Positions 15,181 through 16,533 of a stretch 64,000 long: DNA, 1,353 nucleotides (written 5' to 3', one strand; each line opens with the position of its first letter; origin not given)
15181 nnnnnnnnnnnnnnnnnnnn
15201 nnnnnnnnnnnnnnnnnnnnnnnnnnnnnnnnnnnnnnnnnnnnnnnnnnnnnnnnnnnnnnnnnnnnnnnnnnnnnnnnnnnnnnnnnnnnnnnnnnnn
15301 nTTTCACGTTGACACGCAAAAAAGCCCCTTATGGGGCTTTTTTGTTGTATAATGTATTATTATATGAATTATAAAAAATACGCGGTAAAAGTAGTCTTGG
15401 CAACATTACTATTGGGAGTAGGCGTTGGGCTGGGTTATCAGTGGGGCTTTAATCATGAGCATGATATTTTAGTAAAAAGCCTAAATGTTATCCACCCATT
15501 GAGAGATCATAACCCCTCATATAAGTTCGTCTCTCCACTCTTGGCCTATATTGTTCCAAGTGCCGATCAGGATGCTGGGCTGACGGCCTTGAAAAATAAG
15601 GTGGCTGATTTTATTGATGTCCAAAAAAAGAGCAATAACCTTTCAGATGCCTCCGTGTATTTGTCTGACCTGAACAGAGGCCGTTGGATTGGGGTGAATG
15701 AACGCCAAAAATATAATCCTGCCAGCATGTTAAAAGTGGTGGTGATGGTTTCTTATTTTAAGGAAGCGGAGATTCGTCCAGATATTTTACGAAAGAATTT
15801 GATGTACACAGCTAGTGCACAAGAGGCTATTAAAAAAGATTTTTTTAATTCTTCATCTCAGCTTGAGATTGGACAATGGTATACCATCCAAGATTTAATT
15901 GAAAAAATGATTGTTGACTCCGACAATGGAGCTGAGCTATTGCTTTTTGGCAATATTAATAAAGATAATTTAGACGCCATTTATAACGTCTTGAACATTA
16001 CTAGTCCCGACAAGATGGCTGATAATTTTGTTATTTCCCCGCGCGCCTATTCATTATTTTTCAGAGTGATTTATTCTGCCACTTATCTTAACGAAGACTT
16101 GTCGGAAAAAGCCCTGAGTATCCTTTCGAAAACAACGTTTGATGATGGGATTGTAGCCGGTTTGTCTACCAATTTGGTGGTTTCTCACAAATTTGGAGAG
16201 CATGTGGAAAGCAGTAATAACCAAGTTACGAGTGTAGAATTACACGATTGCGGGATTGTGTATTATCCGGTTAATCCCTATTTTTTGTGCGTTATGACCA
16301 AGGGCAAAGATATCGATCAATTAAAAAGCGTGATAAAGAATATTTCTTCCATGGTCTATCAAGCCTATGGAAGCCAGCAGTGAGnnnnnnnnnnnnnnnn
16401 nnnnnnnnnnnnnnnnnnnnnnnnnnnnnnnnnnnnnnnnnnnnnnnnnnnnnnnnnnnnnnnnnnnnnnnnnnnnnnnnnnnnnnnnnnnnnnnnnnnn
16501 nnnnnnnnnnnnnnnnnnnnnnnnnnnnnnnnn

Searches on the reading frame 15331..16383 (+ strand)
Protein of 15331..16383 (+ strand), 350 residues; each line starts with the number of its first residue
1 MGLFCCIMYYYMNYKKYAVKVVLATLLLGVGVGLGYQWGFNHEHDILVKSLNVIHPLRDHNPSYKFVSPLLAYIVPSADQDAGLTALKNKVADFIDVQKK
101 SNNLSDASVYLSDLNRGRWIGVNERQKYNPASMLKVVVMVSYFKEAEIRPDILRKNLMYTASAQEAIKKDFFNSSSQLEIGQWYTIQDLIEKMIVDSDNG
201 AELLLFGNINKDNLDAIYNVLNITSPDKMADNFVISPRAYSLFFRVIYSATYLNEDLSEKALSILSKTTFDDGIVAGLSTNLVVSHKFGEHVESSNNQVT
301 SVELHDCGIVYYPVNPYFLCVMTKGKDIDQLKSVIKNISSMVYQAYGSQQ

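Call 5: search_protein_families(library=pfam, proteins=[window:15331-16383:+], max_evalue=0.01)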
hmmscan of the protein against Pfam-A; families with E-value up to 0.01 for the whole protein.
window:15331-16383:+ (350 aa): 2 families
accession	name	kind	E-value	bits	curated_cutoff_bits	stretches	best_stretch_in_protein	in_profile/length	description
PF13354.11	Beta-lactamase2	-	2.1e-30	106.1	22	1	108-323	1-214/214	Beta-lactamase enzyme family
PF00768.25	Peptidase_S11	-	6.9e-06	26.1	27.6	1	107-202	13-108/239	D-alanyl-D-alanine carboxypeptidase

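Call 6: search_protein_families(library=ncbifam, proteins=[window:15331-16383:+], max_evalue=0.01)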
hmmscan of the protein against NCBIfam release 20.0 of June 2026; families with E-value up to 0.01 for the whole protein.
window:15331-16383:+ (350 aa): 5 families
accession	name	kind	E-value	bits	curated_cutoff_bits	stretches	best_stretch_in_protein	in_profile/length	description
NF033103.1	bla_class_A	equivalog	1.1e-10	41.1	200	1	108-345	14-256/257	class A beta-lactamase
NF038258.2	PBP4_Staph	exception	1.3e-06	27.5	500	1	123-214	58-148/366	penicillin-binding protein PBP4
NF000232.1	lactamase_L2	exception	2.5e-05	23.9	540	1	67-209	20-155/303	L2 family extended-spectrum class A beta-lactamase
NF012099.1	SubclassA2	equivalog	0.00011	21.4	320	1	185-347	94-271/275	class A beta-lactamase, subclass A2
NF008489.0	PRK11397.1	equivalog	0.001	17.9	610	1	90-205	21-138/389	serine-type D-Ala-D-Ala carboxypeptidase DacD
